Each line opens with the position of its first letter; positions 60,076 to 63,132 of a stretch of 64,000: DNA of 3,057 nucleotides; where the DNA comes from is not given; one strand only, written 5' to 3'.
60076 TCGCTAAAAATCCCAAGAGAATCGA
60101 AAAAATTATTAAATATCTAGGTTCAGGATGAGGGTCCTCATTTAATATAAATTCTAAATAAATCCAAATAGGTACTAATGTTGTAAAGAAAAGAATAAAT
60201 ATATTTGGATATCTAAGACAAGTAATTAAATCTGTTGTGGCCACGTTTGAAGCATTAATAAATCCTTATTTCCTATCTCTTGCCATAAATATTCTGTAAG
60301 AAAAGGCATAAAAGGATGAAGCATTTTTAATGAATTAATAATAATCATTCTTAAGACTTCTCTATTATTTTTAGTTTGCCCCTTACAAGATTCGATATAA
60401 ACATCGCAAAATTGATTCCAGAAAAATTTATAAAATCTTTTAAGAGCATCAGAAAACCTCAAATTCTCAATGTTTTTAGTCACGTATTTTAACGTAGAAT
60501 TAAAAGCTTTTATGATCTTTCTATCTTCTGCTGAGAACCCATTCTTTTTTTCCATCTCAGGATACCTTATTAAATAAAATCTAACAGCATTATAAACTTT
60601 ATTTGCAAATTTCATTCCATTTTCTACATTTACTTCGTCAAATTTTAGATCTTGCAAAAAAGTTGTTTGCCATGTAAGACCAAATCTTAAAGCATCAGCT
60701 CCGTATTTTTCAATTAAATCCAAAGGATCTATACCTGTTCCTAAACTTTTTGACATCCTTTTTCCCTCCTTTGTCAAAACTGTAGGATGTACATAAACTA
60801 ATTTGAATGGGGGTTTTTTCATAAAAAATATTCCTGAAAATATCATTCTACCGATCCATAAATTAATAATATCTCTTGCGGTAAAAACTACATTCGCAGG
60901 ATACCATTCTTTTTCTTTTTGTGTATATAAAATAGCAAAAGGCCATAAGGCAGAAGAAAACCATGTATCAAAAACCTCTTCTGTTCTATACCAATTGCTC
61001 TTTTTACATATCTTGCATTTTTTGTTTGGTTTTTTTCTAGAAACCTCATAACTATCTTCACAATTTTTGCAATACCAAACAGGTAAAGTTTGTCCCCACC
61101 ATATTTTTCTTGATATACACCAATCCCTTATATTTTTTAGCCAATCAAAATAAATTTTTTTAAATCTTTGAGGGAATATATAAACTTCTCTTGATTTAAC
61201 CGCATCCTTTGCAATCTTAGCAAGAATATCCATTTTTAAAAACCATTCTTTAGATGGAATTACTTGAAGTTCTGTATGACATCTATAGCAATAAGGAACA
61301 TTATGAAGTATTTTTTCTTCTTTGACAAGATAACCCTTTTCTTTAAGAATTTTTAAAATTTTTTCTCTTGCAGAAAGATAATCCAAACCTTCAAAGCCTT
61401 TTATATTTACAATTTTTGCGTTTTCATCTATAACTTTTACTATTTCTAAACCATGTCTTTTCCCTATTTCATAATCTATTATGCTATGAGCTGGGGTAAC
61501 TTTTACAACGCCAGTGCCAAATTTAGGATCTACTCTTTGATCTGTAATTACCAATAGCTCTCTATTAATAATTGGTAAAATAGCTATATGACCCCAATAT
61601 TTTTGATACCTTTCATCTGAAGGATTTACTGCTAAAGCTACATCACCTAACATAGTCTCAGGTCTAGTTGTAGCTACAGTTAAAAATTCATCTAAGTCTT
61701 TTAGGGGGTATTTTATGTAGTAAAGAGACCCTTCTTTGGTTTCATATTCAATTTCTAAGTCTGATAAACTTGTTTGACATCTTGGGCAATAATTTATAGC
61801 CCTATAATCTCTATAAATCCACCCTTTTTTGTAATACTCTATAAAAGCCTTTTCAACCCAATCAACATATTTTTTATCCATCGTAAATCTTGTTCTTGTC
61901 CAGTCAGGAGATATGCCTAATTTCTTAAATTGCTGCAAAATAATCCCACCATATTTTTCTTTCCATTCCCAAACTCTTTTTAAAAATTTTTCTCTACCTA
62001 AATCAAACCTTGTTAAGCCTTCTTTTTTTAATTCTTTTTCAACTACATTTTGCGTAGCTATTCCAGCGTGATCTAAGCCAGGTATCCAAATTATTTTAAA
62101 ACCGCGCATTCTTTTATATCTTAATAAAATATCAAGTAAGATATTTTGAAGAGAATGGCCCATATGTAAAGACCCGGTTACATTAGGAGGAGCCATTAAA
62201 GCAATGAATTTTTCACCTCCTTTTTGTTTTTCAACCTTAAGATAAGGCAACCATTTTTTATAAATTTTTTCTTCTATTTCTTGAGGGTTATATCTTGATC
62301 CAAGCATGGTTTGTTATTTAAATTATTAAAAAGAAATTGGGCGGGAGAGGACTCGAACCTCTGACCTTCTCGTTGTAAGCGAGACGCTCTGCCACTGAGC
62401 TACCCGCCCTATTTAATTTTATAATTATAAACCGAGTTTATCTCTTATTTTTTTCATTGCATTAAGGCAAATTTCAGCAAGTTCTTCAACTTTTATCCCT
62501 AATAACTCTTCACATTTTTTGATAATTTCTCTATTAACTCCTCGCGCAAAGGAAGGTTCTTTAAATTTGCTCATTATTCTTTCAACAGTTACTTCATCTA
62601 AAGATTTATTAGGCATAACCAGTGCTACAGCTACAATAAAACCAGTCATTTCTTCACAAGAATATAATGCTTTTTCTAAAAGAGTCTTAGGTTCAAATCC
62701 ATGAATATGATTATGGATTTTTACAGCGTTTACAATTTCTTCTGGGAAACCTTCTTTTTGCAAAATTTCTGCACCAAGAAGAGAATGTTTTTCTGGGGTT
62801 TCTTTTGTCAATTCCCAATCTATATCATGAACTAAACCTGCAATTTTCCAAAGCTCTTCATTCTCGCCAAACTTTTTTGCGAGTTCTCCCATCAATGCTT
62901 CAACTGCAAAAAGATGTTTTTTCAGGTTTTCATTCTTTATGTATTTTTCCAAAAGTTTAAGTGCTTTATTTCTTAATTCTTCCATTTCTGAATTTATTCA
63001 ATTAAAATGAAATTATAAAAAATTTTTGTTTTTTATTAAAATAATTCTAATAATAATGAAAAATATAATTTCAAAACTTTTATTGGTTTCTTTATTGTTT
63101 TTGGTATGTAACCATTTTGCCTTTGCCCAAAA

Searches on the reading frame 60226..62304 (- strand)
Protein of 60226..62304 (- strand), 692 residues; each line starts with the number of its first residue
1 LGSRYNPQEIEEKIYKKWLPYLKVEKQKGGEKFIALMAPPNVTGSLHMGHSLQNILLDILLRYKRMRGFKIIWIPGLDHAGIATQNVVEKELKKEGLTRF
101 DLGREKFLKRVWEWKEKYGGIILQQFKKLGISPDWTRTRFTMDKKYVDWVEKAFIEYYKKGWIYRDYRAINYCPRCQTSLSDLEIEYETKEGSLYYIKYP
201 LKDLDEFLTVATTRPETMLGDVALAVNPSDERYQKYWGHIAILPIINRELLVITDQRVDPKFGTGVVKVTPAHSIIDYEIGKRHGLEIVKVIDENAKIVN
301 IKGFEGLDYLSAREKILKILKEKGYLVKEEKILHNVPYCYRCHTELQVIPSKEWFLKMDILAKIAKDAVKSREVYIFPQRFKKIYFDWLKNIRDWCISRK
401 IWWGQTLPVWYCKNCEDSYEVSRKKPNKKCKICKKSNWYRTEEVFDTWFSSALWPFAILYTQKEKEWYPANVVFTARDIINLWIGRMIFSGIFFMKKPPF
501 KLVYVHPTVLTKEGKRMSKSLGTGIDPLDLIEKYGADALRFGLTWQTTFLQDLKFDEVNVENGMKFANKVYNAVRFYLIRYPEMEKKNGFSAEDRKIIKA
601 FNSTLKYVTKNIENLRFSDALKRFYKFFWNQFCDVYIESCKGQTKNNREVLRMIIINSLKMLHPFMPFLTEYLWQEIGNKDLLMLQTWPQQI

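Call 69: search_protein_families(library=pfam, proteins=[window:60226-62304:-], max_evalue=0.001)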
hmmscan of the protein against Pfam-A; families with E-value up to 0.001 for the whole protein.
window:60226-62304:- (692 aa): 5 families
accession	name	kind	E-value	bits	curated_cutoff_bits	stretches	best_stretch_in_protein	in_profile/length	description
PF00133.28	tRNA-synt_1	-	6.4e-116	388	22.7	1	23-556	14-414/414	tRNA synthetases class I (I, L, M and V)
PF08264.19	Anticodon_1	-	6e-32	111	25.1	1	594-690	1-106/148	Anticodon-binding domain of tRNA ligase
PF09334.17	tRNA-synt_1g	-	7.8e-28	97.8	20.1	3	40-187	8-137/391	tRNA synthetases class I (M)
PF01406.26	tRNA-synt_1e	-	6.1e-08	32.8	27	0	502-562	239-298/301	tRNA synthetases class I (C) catalytic domain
PF13603.12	tRNA-synt_1_2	-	5.6e-06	26.4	25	0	238-297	86-145/185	Leucyl-tRNA synthetase, editing domain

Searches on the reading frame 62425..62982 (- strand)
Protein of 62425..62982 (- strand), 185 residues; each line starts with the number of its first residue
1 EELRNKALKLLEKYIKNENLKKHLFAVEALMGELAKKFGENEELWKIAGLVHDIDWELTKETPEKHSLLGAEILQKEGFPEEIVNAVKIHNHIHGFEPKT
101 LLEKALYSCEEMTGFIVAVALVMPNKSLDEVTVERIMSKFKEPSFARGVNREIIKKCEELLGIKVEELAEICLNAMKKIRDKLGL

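Call 69: search_protein_families(library=pfam, proteins=[window:62425-62982:-], max_evalue=0.001)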
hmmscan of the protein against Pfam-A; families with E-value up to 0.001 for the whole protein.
window:62425-62982:- (185 aa): 1 family
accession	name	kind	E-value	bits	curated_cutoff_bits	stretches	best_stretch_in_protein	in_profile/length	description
PF01966.28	HD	-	2.9e-12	47.3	22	1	22-95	3-90/116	HD domain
